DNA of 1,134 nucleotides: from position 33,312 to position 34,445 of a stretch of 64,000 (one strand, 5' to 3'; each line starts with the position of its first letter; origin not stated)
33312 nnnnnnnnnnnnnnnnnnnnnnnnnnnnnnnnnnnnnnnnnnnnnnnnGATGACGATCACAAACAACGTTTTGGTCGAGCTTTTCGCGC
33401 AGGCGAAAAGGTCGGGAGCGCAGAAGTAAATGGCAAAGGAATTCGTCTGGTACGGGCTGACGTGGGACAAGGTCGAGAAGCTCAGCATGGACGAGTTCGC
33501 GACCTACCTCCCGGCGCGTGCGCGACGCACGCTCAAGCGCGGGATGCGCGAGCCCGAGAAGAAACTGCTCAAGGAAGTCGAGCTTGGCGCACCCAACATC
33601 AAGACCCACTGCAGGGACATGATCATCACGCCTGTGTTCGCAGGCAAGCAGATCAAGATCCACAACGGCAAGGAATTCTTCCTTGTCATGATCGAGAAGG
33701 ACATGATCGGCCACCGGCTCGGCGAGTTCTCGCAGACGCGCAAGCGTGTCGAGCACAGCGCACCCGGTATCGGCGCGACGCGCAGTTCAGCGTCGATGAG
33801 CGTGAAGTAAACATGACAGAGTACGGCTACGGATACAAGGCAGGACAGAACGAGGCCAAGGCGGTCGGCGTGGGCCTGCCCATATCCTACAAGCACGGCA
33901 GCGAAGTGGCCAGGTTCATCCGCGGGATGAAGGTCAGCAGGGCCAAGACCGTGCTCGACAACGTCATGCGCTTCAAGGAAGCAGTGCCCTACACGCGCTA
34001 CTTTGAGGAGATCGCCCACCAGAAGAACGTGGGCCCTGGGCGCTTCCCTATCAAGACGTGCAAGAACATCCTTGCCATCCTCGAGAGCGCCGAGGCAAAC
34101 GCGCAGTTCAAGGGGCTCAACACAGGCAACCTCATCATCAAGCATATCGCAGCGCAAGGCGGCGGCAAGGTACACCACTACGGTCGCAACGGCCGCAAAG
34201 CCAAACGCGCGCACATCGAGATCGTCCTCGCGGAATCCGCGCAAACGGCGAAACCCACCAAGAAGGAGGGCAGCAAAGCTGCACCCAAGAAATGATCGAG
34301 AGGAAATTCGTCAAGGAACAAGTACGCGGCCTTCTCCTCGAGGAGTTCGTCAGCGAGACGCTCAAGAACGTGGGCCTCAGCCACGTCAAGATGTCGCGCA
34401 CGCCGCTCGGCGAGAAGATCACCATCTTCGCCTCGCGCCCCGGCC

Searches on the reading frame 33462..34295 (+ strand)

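Call 11: search_protein_families(library=pfam, proteins=[window:33462-34295:+])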
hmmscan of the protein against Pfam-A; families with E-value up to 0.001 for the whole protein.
window:33462-34295:+ (277 aa): 1 family
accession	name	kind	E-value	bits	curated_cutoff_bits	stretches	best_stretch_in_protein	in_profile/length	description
PF00237.24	Ribosomal_L22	-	1.5e-14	54.5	28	1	138-256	5-103/104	Ribosomal protein L22p/L17e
